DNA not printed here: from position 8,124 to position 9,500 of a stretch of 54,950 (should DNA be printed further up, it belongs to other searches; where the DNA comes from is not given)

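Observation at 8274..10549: Four-gene overlapping operon RHH / Panacea-like / PIN-like / unknown 358 aa inside a defence island: candidate new toxin-antitoxin or defence module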

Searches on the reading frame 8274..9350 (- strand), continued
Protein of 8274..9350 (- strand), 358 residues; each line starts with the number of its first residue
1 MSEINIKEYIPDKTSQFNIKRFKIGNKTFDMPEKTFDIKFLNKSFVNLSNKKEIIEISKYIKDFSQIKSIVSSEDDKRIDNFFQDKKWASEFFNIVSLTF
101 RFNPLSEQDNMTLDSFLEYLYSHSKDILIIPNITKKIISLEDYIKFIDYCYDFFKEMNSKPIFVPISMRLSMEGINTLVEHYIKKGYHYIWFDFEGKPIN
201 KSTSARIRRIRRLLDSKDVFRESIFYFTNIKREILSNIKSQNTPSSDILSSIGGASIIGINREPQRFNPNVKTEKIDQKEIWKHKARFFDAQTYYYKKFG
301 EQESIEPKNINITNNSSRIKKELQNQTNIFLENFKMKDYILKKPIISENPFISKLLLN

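Call 34: search_protein_representatives(alignment_id=A1)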
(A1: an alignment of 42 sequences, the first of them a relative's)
Query: 42 sequences, 386 profile positions. Proteins with E-value up to 0.001 (for the whole library): 317; up to 1e-10: 214; up to 1e-30: 119. The best 150 are listed.
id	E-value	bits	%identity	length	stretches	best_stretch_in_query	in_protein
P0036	7.5e-164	561.5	-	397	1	1-386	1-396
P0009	4.7e-145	499.7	-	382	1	1-386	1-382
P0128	1.5e-144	498.0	-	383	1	1-386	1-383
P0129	4.8e-143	493.0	-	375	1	1-386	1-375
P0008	3.2e-141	487.0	-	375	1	2-386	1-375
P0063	7.9e-140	482.4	-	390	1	3-386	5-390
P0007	9.2e-138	475.6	-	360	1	2-364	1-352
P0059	2.3e-137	474.3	-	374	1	1-386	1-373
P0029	1.2e-134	465.4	-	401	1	1-378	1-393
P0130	1.3e-131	455.4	-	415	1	1-386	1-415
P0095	6.8e-131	453.0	-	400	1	2-386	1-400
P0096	2.3e-127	441.4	-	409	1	1-386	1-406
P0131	3.3e-127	440.9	-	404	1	3-384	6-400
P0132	7.2e-127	439.8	-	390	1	2-375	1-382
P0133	8.3e-124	429.7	-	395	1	4-386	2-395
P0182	1.9e-59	217.9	-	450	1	4-386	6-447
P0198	1.1e-46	175.8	-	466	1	16-375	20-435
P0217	3.3e-39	151.2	-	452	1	114-377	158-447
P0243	2.2e-23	99.1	-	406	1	57-383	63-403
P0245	5.5e-23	97.8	-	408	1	9-370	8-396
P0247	7.4e-22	94.1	-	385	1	1-370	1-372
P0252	2.2e-19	85.9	-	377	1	3-384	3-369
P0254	2.4e-18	82.5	-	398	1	17-385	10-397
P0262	4.9e-17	78.2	-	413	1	4-359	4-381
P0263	7.7e-17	77.6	-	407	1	17-321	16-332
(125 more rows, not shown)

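Call 35: search_protein_families(library=pfam, proteins=[P0182, P0198, P0217, P0243, P0245, P0247, P0252, P0254, P0262, P0263], max_evalue=0.1)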
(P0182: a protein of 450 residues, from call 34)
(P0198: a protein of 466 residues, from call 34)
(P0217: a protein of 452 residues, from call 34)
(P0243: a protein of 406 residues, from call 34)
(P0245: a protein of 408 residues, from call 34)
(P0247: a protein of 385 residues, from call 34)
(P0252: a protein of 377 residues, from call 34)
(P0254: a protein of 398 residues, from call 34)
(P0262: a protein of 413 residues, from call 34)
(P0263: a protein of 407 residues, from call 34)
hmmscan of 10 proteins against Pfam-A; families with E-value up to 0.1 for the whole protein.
P0182 (450 aa): 0 families

P0198 (466 aa): 1 family
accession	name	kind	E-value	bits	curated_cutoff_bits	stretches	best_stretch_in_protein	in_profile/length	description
PF00610.27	DEP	-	0.052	13.9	32.7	0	323-357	36-71/72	Domain found in Dishevelled, Egl-10, and Pleckstrin (DEP)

P0217 (452 aa): 0 families

P0243 (406 aa): 2 families
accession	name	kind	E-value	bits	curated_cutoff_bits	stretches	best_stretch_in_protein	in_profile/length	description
PF09249.16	tRNA_NucTransf2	-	0.025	15.3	27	0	31-83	20-72/113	tRNA nucleotidyltransferase, second domain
PF21459.3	INI1_DNA-bd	-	0.056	14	27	0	207-257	14-63/82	SWI/SNF Subunit INI1, DNA binding domain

P0245 (408 aa): 1 family
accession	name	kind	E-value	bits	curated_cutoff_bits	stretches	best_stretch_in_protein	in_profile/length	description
PF08679.17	DsrD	-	0.043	14.6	24.2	0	197-239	4-49/65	Dissimilatory sulfite reductase D (DsrD)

P0247 (385 aa): 0 families

P0252 (377 aa): 0 families

P0254 (398 aa): 0 families

P0262 (413 aa): 1 family
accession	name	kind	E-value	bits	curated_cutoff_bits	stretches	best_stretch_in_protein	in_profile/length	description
PF22215.1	MLKL_N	-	0.022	14.7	27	1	347-406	3-63/142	Mixed lineage kinase domain-like N-terminal domain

P0263 (407 aa): 0 families

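Call 39: find_related_loci(query=A1, collection=genome_contigs, flank=4000)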
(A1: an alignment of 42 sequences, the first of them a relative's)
Query A1 (358 aa) in genome_contigs; peptide patterns used: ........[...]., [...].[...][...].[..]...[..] (x = any residue, [..] = any of these).
76 stretches matched a pattern; 42 encode a relative of the query (tblastn E <= 1e-3); 42 distinct loci.
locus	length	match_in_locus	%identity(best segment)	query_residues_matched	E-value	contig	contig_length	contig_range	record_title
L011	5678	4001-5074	74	1-358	7e-180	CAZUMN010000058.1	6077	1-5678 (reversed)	MAG TPA_asm: uncultured Thermococci archaeon isolate SRP263991_co4_129 genome assembly, contig: NODE_21527_length_6077_c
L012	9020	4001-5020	76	19-358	1e-169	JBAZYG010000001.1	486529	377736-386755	MAG: Candidatus Pacearchaeota archaeon isolate SO_2017_GW1_75 NODE_121_length_486529_cov_2.277651_OW334_2017, whole geno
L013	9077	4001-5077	56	1-357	2e-134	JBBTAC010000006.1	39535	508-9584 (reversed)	MAG: Nanoarchaeota archaeon isolate H41-bin062_1 H41_bin062_1_000000000006, whole genome shotgun sequence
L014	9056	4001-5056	46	1-348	9e-94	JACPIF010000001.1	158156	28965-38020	MAG: Candidatus Woesearchaeota archaeon isolate NC_groundwater_433_Ag_B-0.1um_44_11 GD18-4_B1_scaffold_120056, whole gen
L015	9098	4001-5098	44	1-357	5e-91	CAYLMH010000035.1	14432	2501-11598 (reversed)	MAG TPA_asm: uncultured Methanosarcinales archaeon isolate binchicken_co125_1075 genome assembly, contig: NODE_8475_leng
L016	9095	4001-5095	43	1-348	1e-86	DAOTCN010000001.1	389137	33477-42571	MAG TPA_asm: Candidatus Paceibacterota bacterium isolate AMR_MDS_3180 NODE_13_length_389137_cov_9.135789, whole genome s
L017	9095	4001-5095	43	1-346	4e-83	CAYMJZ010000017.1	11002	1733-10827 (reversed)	MAG TPA_asm: Candidatus Woesearchaeota archaeon isolate SRP192515_co2_211 genome assembly, contig: NODE_5040_length_1100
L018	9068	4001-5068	43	3-348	4e-81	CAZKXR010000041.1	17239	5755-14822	MAG TPA_asm: uncultured Nitrososphaera sp. isolate binchicken_co274_240 genome assembly, contig: NODE_8385_length_17239_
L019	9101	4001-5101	39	1-348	1e-77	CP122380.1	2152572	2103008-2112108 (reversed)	MAG: Candidatus Bathyarchaeum tardum isolate M17C-01 chromosome, complete genome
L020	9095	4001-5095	41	1-348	3e-84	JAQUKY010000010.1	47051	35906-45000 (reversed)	MAG: Candidatus Nanoarchaeia archaeon isolate STD1_118 NODE_1471_length_47051_cov_11.145086_Sandtown_D1, whole genome sh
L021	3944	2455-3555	38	4-348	1e-75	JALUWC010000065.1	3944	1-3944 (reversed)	MAG: Geoglobus sp. isolate 128-326_metabat2_scaf2bin.087 128-326_scaffold_14171_c1, whole genome shotgun sequence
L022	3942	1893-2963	37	2-347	6e-75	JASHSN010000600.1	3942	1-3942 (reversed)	MAG: Nitrososphaeraceae archaeon isolate JOPF128 JOPF_AWAY_contig_1339982, whole genome shotgun sequence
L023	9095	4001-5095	40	1-346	4e-75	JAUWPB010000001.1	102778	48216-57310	MAG: Nanoarchaeota archaeon isolate CSMAG_2465 CSMAG_2465_k141_497572_length_102778_cov_44.9906, whole genome shotgun se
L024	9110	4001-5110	40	1-349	6e-75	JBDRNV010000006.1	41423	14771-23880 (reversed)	MAG: Nanoarchaeota archaeon isolate MEGAHIT-group-1.916 k141_8990925, whole genome shotgun sequence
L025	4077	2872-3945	37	1-349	2e-74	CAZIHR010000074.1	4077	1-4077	MAG TPA_asm: uncultured Nitrosopumilaceae archaeon isolate SRP338948_co1_25 genome assembly, contig: k141_113069, whole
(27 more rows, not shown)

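Call 64: fold_search(model_id=the predicted structure, library=viral)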
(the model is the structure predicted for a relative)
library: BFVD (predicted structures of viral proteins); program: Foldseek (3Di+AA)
matches with E <= 10: 899; with E <= 0.001: 2
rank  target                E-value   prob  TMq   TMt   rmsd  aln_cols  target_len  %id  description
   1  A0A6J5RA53            1.2e-04  1.00  0.46  0.42   6.0       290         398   10  Glycoside hydrolase, family 5 [uncultured Caudovirales phage]
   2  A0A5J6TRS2            6.0e-04  0.84  0.24  0.23  11.2       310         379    7  Uncharacterized protein [Gordonia phage Powerball]
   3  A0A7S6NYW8            2.3e-03  0.99  0.37  0.48   6.6       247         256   11  (no name in the UniProt tables at hand)
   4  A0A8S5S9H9            4.2e-03  0.97  0.40  0.44   7.3       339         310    8  Uncharacterized protein [Myoviridae sp. ctByu2]
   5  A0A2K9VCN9            5.7e-03  0.93  0.40  0.28   8.6       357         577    9  Glycosyl hydrolase [Lactobacillus phage Bacchae]
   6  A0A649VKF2            6.5e-03  0.99  0.29  0.33   6.2       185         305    8  Queuine tRNA-ribosyltransferase [Microbacterium phage Megan]
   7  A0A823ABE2            6.5e-03  0.98  0.32  0.42   6.7       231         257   12  (no name in the UniProt tables at hand)
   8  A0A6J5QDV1            6.5e-03  0.87  0.34  0.37   8.6       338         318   11  Uncharacterized protein [uncultured Caudovirales phage]
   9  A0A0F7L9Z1            8.8e-03  0.93  0.35  0.26  11.7       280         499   10  Uncharacterized protein [uncultured marine virus]
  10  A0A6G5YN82            9.3e-03  0.44  0.23  0.29  11.9       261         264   11  (no name in the UniProt tables at hand)
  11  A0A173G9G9            9.9e-03  0.98  0.29  0.35   5.7       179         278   13  lysozyme [Propionibacterium phage PFR2]
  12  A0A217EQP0            1.2e-02  0.63  0.25  0.30  14.7       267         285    9  Uncharacterized protein [Bacillus phage vB_BsuM-Goe2]
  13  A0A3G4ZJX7            1.6e-02  0.75  0.31  0.40  10.8       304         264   10  Glycerophosphodiester phosphodiesterase [Terrestrivirus sp.]
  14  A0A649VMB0            1.7e-02  0.75  0.34  0.41  10.3       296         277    8  Queuine tRNA-ribosyltransferase [Arthrobacter phage Mufasa8]
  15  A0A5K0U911            1.9e-02  0.80  0.35  0.34   8.7       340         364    9  Uncharacterized protein [Yasminevirus sp. GU-2018]
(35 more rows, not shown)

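Call 83: search_dna_similar(query=window:8274-9350:-, collection=plasmids, mode=protein, max_evalue=0.001, max_rows=15)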
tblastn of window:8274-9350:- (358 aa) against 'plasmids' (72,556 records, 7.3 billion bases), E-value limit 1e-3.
No match.

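Call 84: search_dna_similar(query=window:8274-9350:-, collection=phages, mode=protein, max_evalue=0.001, max_rows=15)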
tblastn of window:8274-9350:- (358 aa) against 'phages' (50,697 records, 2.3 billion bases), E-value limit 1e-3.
No match.

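Call 85: find_related_loci(query=A1, collection=viral_contigs, flank=5000)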
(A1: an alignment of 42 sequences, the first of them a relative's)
Query A1 (358 aa) in viral_contigs; peptide patterns used: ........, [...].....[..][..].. (x = any residue, [..] = any of these).
81 stretches matched a pattern; 1 encode a relative of the query (tblastn E <= 1e-3); 1 distinct loci.
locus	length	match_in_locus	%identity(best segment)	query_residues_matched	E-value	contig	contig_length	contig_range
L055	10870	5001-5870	30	17-296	7e-22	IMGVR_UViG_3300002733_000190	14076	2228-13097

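Call 90: find_encoding_contigs(protein=P0182, flank=4000, max_places=2)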
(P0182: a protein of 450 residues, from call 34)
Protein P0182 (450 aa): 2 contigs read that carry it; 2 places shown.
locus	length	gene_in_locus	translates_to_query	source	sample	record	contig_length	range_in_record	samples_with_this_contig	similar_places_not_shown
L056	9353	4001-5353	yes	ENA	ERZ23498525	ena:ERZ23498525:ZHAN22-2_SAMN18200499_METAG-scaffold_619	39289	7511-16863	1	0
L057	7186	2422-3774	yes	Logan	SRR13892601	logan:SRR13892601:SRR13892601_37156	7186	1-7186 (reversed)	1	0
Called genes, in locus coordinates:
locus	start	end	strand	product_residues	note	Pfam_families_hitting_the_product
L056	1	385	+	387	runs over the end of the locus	PF01966:HD, PF19276:HD_assoc_2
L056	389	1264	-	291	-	PF00892:EamA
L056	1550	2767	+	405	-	PF13495:Phage_int_SAM_4 (weak), PF00589:Phage_integrase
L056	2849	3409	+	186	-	-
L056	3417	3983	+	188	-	-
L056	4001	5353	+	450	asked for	-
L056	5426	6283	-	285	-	-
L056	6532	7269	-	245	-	PF01556:DnaJ_C (faint)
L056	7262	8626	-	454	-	-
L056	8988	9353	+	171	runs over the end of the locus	PF18765:Polbeta, PF01909:NTP_transf_2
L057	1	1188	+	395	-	?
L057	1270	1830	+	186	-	-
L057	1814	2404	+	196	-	-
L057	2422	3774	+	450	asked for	-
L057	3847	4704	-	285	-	-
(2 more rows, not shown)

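Call 94: search_protein_families(library=phrogs, proteins=[window:8274-9350:-, L055:3782-4405:+, L055:4396-4950:+, L055:4938-6149:+], max_evalue=0.01)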
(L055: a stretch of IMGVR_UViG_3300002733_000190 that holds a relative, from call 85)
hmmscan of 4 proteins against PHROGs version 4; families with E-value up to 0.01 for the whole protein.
window:8274-9350:- (358 aa): 0 families

L055:3782-4405:+ (207 aa): 0 families

L055:4396-4950:+ (184 aa): 0 families

L055:4938-6149:+ (403 aa): 0 families
